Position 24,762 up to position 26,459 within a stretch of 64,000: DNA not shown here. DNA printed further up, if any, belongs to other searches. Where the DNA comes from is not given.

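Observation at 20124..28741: Translationally coupled six-gene operon rich in ATP-grasp ligases: ribosome-independent peptide/amide biosynthesis of unknown product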

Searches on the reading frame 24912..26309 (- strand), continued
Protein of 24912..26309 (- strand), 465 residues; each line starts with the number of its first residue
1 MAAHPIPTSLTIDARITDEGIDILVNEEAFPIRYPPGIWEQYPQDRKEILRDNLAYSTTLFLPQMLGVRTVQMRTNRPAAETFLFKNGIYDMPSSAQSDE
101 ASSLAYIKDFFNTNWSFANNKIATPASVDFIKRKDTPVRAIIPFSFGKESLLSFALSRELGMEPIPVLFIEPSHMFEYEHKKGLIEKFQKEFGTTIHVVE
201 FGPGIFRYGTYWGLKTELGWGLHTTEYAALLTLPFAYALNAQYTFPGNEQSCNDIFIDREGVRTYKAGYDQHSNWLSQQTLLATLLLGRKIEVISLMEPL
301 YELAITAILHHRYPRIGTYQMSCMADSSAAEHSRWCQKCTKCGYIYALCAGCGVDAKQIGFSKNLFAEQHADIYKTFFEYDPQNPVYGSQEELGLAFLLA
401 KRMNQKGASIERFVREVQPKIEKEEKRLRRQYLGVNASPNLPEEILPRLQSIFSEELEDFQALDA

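Call 37: fold_search(model_id=the predicted structure, library=pdb)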
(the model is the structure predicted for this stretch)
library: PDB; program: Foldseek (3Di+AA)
matches with E <= 10: 1157; with E <= 0.001: 5
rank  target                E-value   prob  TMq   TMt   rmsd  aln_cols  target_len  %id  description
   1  2pg3                  1.0e-05  1.00  0.35  0.68   7.5       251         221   14  Crystal structure of a Queuosine biosynthesis protein queC (ECA1155) from Erwinia carotovora subsp. atroseptica SCRI1043 (released 2007-04-24)
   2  9y02_B                4.4e-05  1.00  0.40  0.43   9.8       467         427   12  QatB-QatC complex in qatABCD anti-phage defense with ATP (released 2025-10-01)
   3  9y01_B                1.4e-04  1.00  0.38  0.40  10.6       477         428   12  QatB-QatC complex in qatABCD anti-phage defense (released 2025-10-01)
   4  3bl5_E                5.4e-04  1.00  0.33  0.71   4.4       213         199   16  Crystal structure of QueC from Bacillus subtilis: an enzyme involved in preQ1 biosynthesis (released 2008-06-03)
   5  3bl5_A                9.2e-04  1.00  0.35  0.76   4.1       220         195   12  Crystal structure of QueC from Bacillus subtilis: an enzyme involved in preQ1 biosynthesis (released 2008-06-03)
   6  5ztb_B                5.0e-03  1.00  0.20  0.29  12.5       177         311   15  Structure of Sulfurtransferase (released 2019-06-12)
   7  2hma                  5.5e-03  0.99  0.22  0.28   9.1       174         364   17  The Crystal Structure of tRNA (5-Methylaminomethyl-2-Thiouridylate)-Methyltransferase TrmU from Streptococcus pneumoniae (released 2006-08-08)
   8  9kq9_I                5.8e-03  0.97  0.24  0.46  15.3       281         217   12  The structure of the YcfA-GTP from Erwinia amylovora (released 2025-10-01)
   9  3k32_C                7.3e-03  0.97  0.21  0.45  12.4       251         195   14  The crystal structure of predicted subunit of tRNA methyltransferase from Methanocaldococcus jannaschii DSM (released 2010-01-12)
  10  9kq9_K                8.1e-03  1.00  0.26  0.50   5.5       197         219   15  The structure of the YcfA-GTP from Erwinia amylovora (released 2025-10-01)
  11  3k32_D                8.5e-03  0.96  0.22  0.46  11.5       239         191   13  The crystal structure of predicted subunit of tRNA methyltransferase from Methanocaldococcus jannaschii DSM (released 2010-01-12)
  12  9kqd_L                9.5e-03  0.99  0.25  0.48   6.8       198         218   13  YcfA-D19A-ATP-GTP complex (released 2025-10-01)
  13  5b4e                  1.0e-02  0.97  0.18  0.27  13.7       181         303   14  Sulfur Transferase TtuA in complex with iron sulfur cluster and ATP derivative (released 2017-05-03)
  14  2det_A                1.1e-02  0.97  0.23  0.28   9.6       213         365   16  Cocrystal structure of an RNA sulfuration enzyme MnmA and tRNA-Glu in the pre-reaction state (released 2006-08-15)
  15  9nto_B                1.2e-02  1.00  0.30  0.71   5.2       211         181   12  Structure of Cap9-CdnD complex containing NDG modification (released 2025-05-07)
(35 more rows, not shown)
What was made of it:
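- QatC and Cap9 are among the structural neighbours of g2 (call 37).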

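Call 39: search_protein_families(library=pfam, proteins=[P0091, P0009, P0088, window:24912-26309:-, L082:3953-4849:+, L006:11217-12143:+], max_evalue=10)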
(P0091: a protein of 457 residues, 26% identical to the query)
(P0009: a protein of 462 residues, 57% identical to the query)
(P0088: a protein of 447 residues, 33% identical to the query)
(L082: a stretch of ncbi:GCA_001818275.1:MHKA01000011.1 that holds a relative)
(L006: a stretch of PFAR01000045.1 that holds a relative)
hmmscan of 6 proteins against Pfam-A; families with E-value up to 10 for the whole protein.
P0091 (457 aa): 1 family
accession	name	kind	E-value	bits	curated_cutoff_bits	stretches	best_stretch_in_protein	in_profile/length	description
PF03628.18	PapG_C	-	0.082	13.3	20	1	134-158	36-60/108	PapG chaperone-binding domain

P0009 (462 aa): 1 family
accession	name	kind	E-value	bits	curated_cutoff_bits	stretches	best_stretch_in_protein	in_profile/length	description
PF19932.4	DUF6395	-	0.015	15.8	25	1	315-460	34-163/174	Family of unknown function (DUF6395)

P0088 (447 aa): 1 family
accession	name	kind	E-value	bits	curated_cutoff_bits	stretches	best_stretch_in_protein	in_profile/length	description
PF19932.4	DUF6395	-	0.24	11.8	25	1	285-400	16-119/174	Family of unknown function (DUF6395)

window:24912-26309:- (465 aa): 2 families
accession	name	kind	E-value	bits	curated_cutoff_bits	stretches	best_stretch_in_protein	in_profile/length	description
PF01507.26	PAPS_reduct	-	0.014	15.9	22.5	1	141-200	3-59/175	Phosphoadenosine phosphosulfate reductase domain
PF10235.14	Cript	-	0.083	14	25.5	1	311-359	36-83/90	Microtubule-associated protein CRIPT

L082:3953-4849:+ (298 aa): 5 families
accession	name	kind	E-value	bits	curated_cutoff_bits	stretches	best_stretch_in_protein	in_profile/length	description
PF09924.15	LPG_synthase_C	-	1.5e-06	27.9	27.5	1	36-271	17-244/298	Phosphatidylglycerol lysyltransferase, C-terminal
PF13480.13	Acetyltransf_6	-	0.0018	18.9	22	1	146-274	5-138/143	Acetyltransferase (GNAT) domain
PF18363.6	PI_PP_I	-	0.011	16.4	28.5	1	146-201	6-58/94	Phosphoinositide phosphatase insertion domain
PF03993.17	DUF349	-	0.21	12.4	23.9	1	143-171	1-29/75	Domain of Unknown Function (DUF349)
PF14779.12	BBS1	-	0.22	11.4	27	1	117-168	93-139/254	Ciliary BBSome complex subunit 1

L006:11217-12143:+ (309 aa): 1 family
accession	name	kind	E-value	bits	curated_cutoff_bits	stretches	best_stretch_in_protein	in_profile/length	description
PF00583.31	Acetyltransf_1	-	0.0081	16.9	20.7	1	108-174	19-86/116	Acetyltransferase (GNAT) family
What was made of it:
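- On PP-loop ATP pyrophosphatase, QueC-like: g2: Sequence-level Pfam gives only a sub-threshold PAPS_reduct match (call 39).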

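Call 50: find_encoding_contigs(protein=P0079, flank=10000, max_places=1)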
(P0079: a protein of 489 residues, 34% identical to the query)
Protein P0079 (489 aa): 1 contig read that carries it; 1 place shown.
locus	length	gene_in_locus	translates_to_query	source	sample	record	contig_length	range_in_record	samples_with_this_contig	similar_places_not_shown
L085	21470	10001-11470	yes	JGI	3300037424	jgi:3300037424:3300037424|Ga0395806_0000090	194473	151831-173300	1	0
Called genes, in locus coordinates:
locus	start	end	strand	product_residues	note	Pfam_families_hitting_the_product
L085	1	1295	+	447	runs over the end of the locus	PF00496:SBP_bac_5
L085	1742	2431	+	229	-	-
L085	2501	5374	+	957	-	PF25778:DUF7948, PF06739:SBBP, PF18911:PKD_4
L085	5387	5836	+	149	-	PF00258:Flavodoxin_1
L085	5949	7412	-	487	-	-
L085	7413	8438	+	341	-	-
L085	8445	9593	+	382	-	PF00534:Glycos_transf_1, PF13692:Glyco_trans_1_4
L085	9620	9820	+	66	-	PF12728:HTH_17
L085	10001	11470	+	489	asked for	-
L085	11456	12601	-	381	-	-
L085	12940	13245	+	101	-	PF01035:DNA_binding_1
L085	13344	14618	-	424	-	PF05193:Peptidase_M16_C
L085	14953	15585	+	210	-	PF00348:polyprenyl_synt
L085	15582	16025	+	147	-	PF02643:DUF192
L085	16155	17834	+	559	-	-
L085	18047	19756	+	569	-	-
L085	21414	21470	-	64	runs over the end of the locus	-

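Call 51: find_encoding_contigs(protein=P0088, flank=10000, max_places=1)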
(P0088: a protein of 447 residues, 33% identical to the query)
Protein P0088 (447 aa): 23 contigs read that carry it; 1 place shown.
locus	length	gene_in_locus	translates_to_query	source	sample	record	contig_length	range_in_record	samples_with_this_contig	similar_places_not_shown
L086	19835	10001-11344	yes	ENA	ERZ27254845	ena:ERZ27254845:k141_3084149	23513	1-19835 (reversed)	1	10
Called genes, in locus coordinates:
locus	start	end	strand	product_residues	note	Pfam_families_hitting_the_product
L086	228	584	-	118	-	-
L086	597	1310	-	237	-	-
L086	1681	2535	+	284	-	-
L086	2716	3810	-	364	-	PF02885:Glycos_trans_3N, PF00591:Glycos_transf_3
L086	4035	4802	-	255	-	PF00561:Abhydrolase_1, PF12146:Hydrolase_4, PF20408:Abhydrolase_11 (faint), PF00326:Peptidase_S9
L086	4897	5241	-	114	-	-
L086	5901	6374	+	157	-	PF03449:GreA_GreB_N, PF01272:GreA_GreB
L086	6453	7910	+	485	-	PF01336:tRNA_anti-codon, PF00152:tRNA-synt_2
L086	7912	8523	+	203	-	-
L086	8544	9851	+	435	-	PF02403:Seryl_tRNA_N, PF00587:tRNA-synt_2b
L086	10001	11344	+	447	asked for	-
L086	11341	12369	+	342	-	PF02655:ATP-grasp_3 (weak), PF07478:Dala_Dala_lig_C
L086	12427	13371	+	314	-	PF02016:Peptidase_S66, PF17676:Peptidase_S66C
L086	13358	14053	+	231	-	PF01564:Spermine_synth, PF02390:Methyltransf_4 (faint), PF13649:Methyltransf_25 (weak)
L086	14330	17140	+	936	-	PF07517:SecA_DEAD, PF01043:SecA_PP_bind, PF21090:P-loop_SecA, PF07516:SecA_SW, PF02810:SEC-C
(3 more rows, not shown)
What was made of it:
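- One Microgenomates relative places an S66 LD-carboxypeptidase-family gene after the g2 and Ddl-like genes (call 51).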

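Call 52: find_encoding_contigs(protein=P0016, flank=10000, max_places=1)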
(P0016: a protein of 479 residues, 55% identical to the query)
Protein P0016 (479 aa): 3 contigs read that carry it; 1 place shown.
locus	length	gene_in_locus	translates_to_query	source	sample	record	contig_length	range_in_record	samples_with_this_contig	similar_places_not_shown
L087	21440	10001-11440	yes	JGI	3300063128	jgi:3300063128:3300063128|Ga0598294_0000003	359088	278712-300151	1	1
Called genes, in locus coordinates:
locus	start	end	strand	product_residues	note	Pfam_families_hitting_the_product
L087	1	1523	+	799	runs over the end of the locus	PF08443:RimK (faint), PF01071:GARS_A (weak), PF02655:ATP-grasp_3, PF13535:ATP-grasp_4, PF18603:LAL_C2, PF02655:ATP-grasp_3, PF07478:Dala_Dala_lig_C, PF13535:ATP-grasp_4 (weak), +3 more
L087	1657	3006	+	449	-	PF00206:Lyase_1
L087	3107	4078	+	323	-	PF01979:Amidohydro_1, PF07969:Amidohydro_3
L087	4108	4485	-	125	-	PF00583:Acetyltransf_1, PF13673:Acetyltransf_10, PF13508:Acetyltransf_7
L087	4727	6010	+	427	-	PF00155:Aminotran_1_2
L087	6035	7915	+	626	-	PF17297:PEPCK_N, PF01293:PEPCK_ATP (weak), PF00821:PEPCK_GTP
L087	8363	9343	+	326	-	-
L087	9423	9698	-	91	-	PF02201:SWIB, PF26291:SWIB_eIF2D (weak)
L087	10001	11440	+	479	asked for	-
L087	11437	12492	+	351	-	PF02746:MR_MLE_N, PF13378:MR_MLE_C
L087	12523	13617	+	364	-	-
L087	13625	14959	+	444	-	PF02655:ATP-grasp_3 (weak)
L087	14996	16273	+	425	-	PF01168:Ala_racemase_N, PF02784:Orn_Arg_deC_N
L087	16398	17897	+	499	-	PF02463:SMC_N (faint), PF03193:RsgA_GTPase (faint), PF13175:AAA_15 (faint), PF20720:nSTAND3 (faint), PF25199:nSTAND_NTPase5 (faint), PF00004:AAA (faint), PF00005:ABC_tran, PF00005:ABC_tran, +7 more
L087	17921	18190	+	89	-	PF01541:GIY-YIG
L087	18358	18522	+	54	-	-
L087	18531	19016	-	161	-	-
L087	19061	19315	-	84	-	-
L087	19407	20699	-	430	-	PF00270:DEAD, PF04851:ResIII (weak), PF00271:Helicase_C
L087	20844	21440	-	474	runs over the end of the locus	PF03193:RsgA_GTPase (faint), PF13191:AAA_16 (faint), PF13476:AAA_23 (faint), PF13555:AAA_29 (faint), PF00005:ABC_tran, PF02463:SMC_N (faint), PF12848:ABC_tran_Xtn (weak), PF00005:ABC_tran, +6 more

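Call 71: search_protein_families(library=pfam, proteins=[L026:7504-9855:-, L050:5753-7918:-, L063:6482-8536:+, L083:12771-13826:+, L087:8363-9343:+, L023:9161-9832:-, L085:11456-12601:-, L019:13377-14354:+, L056:2979-4094:+, L046:7626-8717:+], max_evalue=0.01)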
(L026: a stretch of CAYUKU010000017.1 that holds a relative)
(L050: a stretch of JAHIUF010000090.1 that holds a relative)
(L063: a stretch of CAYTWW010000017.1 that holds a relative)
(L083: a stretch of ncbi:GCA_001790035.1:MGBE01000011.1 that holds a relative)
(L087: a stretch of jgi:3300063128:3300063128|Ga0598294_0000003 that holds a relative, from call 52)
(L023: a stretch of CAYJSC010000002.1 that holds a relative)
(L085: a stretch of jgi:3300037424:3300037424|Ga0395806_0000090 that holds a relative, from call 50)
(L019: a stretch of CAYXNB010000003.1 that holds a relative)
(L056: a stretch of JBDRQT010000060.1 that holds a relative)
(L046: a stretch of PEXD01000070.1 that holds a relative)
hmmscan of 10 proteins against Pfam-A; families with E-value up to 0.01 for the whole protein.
L026:7504-9855:- (784 aa): 2 families
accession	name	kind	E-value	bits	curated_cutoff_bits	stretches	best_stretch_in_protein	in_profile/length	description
PF07478.18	Dala_Dala_lig_C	-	9.2e-19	68.2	24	1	592-748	32-176/204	D-ala D-ala ligase C-terminus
PF02655.19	ATP-grasp_3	-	1.1e-06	29.3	23.2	1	562-746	2-155/160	ATP-grasp domain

L050:5753-7918:- (722 aa): 9 families
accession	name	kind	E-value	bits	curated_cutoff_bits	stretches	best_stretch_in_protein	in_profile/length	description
PF07478.18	Dala_Dala_lig_C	-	2.1e-35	122.5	24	1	487-692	6-202/204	D-ala D-ala ligase C-terminus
PF12544.13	LAM_C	-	3.3e-17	63.3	26.7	1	300-376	1-76/127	Lysine-2,3-aminomutase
PF04055.27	Radical_SAM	-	3.5e-16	60.3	29.5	1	110-257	3-158/166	Radical SAM superfamily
PF02655.19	ATP-grasp_3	-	1.5e-06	28.8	23.2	1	475-660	3-155/160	ATP-grasp domain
PF01071.24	GARS_A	-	9e-05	22.8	27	1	475-578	2-110/194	Phosphoribosylglycinamide synthetase, ATP-grasp (A) domain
PF08443.16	RimK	-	9.8e-05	22.5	21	0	475-541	3-70/188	RimK-like ATP-grasp domain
PF13535.11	ATP-grasp_4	-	0.00023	21.3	27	1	508-566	2-70/160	ATP-grasp domain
PF02222.28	ATP-grasp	-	0.0013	18.9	27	0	485-558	5-77/179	ATP-grasp domain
PF13353.11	Fer4_12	-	0.0015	19.3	22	1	105-177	7-78/137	4Fe-4S single cluster domain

L063:6482-8536:+ (685 aa): 5 families
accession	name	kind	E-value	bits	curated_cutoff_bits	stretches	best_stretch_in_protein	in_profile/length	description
PF07478.18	Dala_Dala_lig_C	-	1.1e-34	120.2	24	1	467-662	26-202/204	D-ala D-ala ligase C-terminus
PF12544.13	LAM_C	-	1e-17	64.9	26.7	1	279-336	3-61/127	Lysine-2,3-aminomutase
PF04055.27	Radical_SAM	-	4.8e-14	53.3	29.5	1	88-234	4-158/166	Radical SAM superfamily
PF02655.19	ATP-grasp_3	-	0.0037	17.8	23.2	0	444-540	3-84/160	ATP-grasp domain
PF13535.11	ATP-grasp_4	-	0.0075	16.3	27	0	477-535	2-70/160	ATP-grasp domain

L083:12771-13826:+ (351 aa): 1 family
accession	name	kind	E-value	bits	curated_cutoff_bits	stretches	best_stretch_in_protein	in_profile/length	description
PF13480.13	Acetyltransf_6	-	1.2e-05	25.9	22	1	192-337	1-142/143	Acetyltransferase (GNAT) domain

L087:8363-9343:+ (326 aa): 0 families

L023:9161-9832:- (224 aa): 11 families
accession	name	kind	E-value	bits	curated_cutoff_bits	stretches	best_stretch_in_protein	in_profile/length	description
PF01564.23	Spermine_synth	-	1.3e-17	64.4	22.9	1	67-207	11-154/186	Spermine/spermidine synthase domain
PF13847.12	Methyltransf_31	-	4.3e-11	43.1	27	1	81-203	10-127/145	Methyltransferase domain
PF13649.12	Methyltransf_25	-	8.2e-09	36.5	27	1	78-175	1-93/97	Methyltransferase domain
PF02390.23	Methyltransf_4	-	4.3e-08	33.3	24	1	81-202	8-133/173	Putative methyltransferase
PF05175.20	MTS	-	7.1e-07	29.5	23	1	76-204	33-159/170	Methyltransferase small domain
PF08241.18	Methyltransf_11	-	7.4e-07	30.2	21.2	1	81-183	3-95/95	Methyltransferase domain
PF08242.18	Methyltransf_12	-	8e-06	27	30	1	80-180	2-97/98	Methyltransferase domain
PF00891.24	Methyltransf_2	-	4.5e-05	23.3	22.3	1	73-189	61-171/210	O-methyltransferase domain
PF01728.25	FtsJ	-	0.00026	21.4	24.1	1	77-213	24-163/181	FtsJ-like methyltransferase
PF01795.25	Methyltransf_5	-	0.0035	17.3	27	1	82-151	28-100/309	MraW methylase family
PF01596.23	Methyltransf_3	-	0.0055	16.5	22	1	99-151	70-128/204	O-methyltransferase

L085:11456-12601:- (381 aa): 1 family
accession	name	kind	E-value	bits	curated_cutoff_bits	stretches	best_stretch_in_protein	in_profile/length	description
PF01507.26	PAPS_reduct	-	0.0011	19.5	22.5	1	64-135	3-71/175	Phosphoadenosine phosphosulfate reductase domain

L019:13377-14354:+ (326 aa): 1 family
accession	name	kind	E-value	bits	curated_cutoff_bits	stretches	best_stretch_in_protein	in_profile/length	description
PF00583.31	Acetyltransf_1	-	0.0019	18.9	20.7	1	115-188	16-87/116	Acetyltransferase (GNAT) family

L056:2979-4094:+ (372 aa): 5 families
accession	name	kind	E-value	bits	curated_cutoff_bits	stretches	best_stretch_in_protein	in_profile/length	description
PF07478.18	Dala_Dala_lig_C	-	2.4e-36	125.6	24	1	140-347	6-203/204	D-ala D-ala ligase C-terminus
PF02655.19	ATP-grasp_3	-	3.5e-06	27.6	23.2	1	128-313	3-154/160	ATP-grasp domain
PF13535.11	ATP-grasp_4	-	3.7e-05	23.8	27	1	161-220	2-71/160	ATP-grasp domain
PF01071.24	GARS_A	-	4.1e-05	23.9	27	1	128-222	2-101/194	Phosphoribosylglycinamide synthetase, ATP-grasp (A) domain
PF02222.28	ATP-grasp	-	0.0022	18.1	27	0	138-211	5-77/179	ATP-grasp domain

L046:7626-8717:+ (364 aa): 5 families
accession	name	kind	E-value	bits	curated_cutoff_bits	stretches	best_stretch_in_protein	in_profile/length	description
PF07478.18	Dala_Dala_lig_C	-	1.9e-39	135.8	24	1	124-330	7-203/204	D-ala D-ala ligase C-terminus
PF01071.24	GARS_A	-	6.5e-07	29.8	27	1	111-206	2-102/194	Phosphoribosylglycinamide synthetase, ATP-grasp (A) domain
PF02655.19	ATP-grasp_3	-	4.2e-06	27.4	23.2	1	127-297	19-155/160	ATP-grasp domain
PF02786.22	CPSase_L_D2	-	0.001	19.1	19.8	0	249-297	128-178/211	Carbamoyl-phosphate synthase L chain, ATP binding domain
PF13535.11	ATP-grasp_4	-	0.0075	16.3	27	0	144-229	2-99/160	ATP-grasp domain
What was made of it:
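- Two archaeal loci carry a lysine-2,3-aminomutase fused to a Ddl-like ligase next to g2 paralogues (call 71).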

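Call 72: search_protein_families(library=padloc, proteins=[window:24912-26309:-], max_evalue=0.01)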
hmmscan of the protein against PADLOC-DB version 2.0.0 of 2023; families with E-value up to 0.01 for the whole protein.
window:24912-26309:- (465 aa): 0 families

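Call 78: search_protein_families(library=pfam, alignment_id=A6, max_evalue=0.00001)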
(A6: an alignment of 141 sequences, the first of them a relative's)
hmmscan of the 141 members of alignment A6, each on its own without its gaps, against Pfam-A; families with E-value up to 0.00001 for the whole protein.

A. member 1, L002:4844-5332:+ (163 aa): 0 families

B. families by the number of members that match (of 141 scanned): 144 families (the first 25 are shown)
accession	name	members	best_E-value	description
PF00856.33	SET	7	4e-19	SET domain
PF13480.13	Acetyltransf_6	4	7.3e-18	Acetyltransferase (GNAT) domain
PF00437.27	T2SSE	3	7.3e-128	Type II/IV secretion system protein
PF00177.27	Ribosomal_S7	3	2e-58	Ribosomal protein S7p/S5e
PF08241.18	Methyltransf_11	3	4.3e-27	Methyltransferase domain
PF13649.12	Methyltransf_25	3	2.6e-23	Methyltransferase domain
PF04055.27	Radical_SAM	3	1.7e-21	Radical SAM superfamily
PF02163.28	Peptidase_M50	3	1.7e-18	Peptidase family M50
PF08242.18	Methyltransf_12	3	5.3e-14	Methyltransferase domain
PF13489.12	Methyltransf_23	3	9.9e-14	Methyltransferase domain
PF01136.24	Peptidase_U32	2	6.5e-88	Peptidase family U32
PF01255.24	Prenyltransf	2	3.1e-79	Putative undecaprenyl diphosphate synthase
PF01566.24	Nramp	2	3e-75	Natural resistance-associated macrophage protein-like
PF00152.25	tRNA-synt_2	2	2.2e-72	tRNA synthetases class II (D, K and N)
PF00557.29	Peptidase_M24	2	1.1e-48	Metallopeptidase family M24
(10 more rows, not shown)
